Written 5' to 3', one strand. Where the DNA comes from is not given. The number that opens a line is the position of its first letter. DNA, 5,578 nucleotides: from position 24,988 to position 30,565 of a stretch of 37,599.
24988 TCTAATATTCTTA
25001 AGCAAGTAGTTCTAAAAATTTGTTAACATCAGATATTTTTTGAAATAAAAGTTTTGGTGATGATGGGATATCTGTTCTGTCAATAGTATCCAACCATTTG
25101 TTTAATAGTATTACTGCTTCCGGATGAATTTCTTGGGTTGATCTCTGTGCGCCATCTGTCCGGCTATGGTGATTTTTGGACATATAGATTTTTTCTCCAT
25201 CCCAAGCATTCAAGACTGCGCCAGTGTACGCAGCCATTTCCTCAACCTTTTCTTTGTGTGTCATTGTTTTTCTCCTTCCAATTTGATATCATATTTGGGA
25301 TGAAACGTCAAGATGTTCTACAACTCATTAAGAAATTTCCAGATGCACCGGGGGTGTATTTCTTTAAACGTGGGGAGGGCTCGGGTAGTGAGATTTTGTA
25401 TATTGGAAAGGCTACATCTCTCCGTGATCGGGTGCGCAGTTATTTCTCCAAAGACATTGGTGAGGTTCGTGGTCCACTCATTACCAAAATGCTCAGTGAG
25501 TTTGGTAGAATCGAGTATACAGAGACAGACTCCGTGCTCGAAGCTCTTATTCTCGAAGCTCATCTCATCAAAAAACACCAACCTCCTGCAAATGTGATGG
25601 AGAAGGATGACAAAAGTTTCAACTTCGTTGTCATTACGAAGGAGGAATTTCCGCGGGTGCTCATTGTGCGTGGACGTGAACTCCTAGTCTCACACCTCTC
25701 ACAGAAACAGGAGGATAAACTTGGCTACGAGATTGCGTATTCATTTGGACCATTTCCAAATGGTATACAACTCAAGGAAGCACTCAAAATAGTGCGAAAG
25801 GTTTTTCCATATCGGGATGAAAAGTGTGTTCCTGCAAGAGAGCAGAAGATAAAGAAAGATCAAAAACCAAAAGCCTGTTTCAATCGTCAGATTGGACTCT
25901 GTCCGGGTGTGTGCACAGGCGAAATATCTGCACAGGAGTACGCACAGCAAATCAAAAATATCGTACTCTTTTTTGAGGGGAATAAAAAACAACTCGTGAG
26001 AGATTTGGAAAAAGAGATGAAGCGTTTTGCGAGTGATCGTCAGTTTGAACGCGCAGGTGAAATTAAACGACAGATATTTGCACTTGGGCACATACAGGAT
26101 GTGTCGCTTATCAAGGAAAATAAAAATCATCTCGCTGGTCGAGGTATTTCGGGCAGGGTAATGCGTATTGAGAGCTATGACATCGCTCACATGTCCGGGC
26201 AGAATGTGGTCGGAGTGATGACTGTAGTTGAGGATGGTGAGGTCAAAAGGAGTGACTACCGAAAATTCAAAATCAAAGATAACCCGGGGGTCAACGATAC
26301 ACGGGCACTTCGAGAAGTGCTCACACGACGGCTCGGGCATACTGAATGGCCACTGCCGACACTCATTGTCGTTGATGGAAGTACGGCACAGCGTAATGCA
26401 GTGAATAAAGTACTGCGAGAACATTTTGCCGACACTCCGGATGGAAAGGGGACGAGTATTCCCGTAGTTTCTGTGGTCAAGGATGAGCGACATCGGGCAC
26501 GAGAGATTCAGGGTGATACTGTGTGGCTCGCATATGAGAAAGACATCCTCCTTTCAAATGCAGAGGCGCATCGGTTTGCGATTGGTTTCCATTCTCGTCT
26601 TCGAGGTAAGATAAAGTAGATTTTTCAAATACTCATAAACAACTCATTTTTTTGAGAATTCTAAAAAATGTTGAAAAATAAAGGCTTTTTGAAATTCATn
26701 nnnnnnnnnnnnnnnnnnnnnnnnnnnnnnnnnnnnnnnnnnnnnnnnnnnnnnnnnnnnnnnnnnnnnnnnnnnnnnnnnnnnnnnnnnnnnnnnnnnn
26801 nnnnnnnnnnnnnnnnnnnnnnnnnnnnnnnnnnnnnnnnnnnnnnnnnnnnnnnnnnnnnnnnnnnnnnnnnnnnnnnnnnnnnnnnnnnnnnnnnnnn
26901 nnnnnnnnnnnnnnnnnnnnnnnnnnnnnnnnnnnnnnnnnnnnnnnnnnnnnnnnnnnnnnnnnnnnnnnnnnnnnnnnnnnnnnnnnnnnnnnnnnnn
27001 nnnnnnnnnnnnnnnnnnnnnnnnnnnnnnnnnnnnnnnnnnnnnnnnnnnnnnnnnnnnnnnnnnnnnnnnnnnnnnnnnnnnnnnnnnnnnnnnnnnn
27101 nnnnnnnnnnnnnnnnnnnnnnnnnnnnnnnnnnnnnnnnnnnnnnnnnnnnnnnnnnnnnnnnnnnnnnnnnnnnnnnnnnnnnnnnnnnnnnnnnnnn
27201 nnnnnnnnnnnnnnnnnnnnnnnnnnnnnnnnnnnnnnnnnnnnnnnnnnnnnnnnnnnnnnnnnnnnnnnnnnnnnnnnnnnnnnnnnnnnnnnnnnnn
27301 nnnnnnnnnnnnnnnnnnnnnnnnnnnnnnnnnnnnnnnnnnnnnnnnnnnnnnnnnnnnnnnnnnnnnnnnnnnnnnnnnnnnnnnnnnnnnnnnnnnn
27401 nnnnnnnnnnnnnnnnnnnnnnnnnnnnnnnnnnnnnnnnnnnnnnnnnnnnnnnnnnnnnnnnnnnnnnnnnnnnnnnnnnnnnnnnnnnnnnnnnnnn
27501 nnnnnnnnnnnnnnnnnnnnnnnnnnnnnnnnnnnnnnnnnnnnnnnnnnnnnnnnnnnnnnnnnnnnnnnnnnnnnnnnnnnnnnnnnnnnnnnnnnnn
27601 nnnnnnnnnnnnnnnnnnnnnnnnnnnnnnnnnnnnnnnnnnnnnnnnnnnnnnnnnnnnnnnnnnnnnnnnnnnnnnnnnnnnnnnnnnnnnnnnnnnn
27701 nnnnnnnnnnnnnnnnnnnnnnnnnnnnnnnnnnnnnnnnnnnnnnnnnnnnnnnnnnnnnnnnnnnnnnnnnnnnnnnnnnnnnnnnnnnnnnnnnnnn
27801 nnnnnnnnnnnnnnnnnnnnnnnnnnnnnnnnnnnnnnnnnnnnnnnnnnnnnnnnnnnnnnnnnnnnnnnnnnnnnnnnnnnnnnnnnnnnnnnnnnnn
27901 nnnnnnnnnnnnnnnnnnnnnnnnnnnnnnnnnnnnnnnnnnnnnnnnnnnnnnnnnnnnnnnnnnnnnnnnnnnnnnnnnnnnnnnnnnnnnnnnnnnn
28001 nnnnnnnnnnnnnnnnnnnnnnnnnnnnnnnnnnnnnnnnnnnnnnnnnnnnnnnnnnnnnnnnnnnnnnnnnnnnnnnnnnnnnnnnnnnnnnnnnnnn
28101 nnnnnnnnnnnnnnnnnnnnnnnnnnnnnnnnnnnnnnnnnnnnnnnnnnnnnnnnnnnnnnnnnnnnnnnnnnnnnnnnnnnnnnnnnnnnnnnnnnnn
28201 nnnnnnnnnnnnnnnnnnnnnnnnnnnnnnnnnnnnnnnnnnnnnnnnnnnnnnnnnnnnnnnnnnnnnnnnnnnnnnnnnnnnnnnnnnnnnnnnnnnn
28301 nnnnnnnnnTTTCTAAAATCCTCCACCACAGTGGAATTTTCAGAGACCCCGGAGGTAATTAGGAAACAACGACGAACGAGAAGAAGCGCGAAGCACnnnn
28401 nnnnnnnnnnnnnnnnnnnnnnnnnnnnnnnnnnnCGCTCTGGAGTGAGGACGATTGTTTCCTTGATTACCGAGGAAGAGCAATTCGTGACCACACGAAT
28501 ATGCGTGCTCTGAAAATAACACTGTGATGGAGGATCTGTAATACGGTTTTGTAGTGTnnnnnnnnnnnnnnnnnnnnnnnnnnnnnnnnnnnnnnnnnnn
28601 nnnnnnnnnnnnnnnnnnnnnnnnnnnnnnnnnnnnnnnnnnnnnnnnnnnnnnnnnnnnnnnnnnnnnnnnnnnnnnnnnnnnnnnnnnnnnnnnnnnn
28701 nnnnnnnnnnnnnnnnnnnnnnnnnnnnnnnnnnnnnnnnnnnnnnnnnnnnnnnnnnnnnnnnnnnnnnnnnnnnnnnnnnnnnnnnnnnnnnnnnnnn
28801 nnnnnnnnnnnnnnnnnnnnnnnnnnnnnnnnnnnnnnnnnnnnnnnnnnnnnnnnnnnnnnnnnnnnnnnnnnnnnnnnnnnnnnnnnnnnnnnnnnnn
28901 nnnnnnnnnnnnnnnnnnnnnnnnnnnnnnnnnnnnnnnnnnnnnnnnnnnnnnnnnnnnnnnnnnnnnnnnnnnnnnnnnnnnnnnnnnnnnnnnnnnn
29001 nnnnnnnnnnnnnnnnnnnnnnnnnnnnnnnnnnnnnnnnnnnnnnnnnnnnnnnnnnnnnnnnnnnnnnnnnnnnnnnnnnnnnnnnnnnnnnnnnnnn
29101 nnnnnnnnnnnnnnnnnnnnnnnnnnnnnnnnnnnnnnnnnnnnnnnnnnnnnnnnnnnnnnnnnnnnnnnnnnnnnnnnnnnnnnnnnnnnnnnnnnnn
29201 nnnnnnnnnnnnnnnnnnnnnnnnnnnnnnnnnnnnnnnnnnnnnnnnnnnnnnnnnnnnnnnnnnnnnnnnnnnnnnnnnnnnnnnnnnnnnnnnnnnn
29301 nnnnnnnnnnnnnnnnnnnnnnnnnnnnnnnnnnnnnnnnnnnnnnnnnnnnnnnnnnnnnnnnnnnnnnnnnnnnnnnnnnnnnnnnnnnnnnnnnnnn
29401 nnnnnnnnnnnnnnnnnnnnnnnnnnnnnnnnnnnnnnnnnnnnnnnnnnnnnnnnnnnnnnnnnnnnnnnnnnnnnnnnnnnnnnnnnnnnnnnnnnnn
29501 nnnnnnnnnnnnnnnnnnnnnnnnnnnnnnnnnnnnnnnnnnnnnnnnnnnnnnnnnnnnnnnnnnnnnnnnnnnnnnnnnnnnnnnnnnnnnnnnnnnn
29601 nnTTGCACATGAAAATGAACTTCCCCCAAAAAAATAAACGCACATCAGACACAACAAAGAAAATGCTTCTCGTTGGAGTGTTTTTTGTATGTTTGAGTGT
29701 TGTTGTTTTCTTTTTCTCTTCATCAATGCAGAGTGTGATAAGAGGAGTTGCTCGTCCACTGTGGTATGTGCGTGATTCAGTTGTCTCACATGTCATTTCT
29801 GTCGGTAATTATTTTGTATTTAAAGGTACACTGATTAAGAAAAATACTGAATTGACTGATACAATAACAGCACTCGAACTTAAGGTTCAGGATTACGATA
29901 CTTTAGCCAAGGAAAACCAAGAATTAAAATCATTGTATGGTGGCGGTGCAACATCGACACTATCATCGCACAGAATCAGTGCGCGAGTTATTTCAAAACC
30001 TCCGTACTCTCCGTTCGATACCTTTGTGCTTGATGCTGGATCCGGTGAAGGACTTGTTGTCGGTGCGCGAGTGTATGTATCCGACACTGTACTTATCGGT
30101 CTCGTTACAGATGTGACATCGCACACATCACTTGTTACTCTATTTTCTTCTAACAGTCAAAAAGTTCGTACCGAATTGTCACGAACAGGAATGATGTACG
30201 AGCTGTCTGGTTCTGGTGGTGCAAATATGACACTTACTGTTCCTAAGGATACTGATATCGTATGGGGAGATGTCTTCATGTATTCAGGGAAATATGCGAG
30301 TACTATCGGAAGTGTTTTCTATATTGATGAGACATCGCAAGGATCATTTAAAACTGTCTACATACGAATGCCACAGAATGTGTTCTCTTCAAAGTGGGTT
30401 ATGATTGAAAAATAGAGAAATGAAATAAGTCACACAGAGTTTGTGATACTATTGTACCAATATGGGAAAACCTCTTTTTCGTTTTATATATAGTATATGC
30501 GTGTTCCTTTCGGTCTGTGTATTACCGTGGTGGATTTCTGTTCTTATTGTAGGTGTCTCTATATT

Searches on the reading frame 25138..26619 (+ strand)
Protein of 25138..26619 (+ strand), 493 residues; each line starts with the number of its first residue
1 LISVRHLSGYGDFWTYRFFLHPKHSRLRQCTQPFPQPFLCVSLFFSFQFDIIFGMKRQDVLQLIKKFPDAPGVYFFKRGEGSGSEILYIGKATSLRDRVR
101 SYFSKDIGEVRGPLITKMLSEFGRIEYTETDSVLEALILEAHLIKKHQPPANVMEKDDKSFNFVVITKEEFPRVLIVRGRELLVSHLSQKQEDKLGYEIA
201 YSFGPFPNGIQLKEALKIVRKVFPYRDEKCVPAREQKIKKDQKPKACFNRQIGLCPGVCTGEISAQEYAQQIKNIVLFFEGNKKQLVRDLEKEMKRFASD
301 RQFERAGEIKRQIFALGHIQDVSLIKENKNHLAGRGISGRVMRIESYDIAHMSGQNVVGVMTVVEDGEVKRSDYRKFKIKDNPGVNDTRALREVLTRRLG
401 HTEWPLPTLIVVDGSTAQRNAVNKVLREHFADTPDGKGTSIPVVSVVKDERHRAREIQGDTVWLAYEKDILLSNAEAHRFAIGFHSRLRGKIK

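Call 17: search_protein_families(library=pfam, proteins=[window:25138-26619:+], max_evalue=0.00001)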
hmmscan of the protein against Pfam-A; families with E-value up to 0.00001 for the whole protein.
window:25138-26619:+ (493 aa): 3 families
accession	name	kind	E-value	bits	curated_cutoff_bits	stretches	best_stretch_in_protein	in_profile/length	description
PF08459.17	UvrC_RNaseH_dom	-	2.2e-30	106.1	22.3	1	339-475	8-140/159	UvrC RNAse H endonuclease domain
PF01541.30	GIY-YIG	-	1.5e-06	28.8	22.6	0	84-149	12-74/78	GIY-YIG catalytic domain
PF02151.25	UVR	-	2.8e-06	27.3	21.5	0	284-316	1-33/36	UvrB/uvrC motif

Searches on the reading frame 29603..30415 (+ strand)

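Call 68: search_protein_families(library=pfam, proteins=[window:29603-30415:+], max_evalue=0.0001)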
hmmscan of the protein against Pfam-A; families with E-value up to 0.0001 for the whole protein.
window:29603-30415:+ (270 aa): 1 family
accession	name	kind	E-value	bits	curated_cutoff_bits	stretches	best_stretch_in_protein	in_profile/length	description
PF04085.20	MreC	-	3.8e-16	59.6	28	1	129-268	1-145/147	Rod shape-determining protein MreC, barrel core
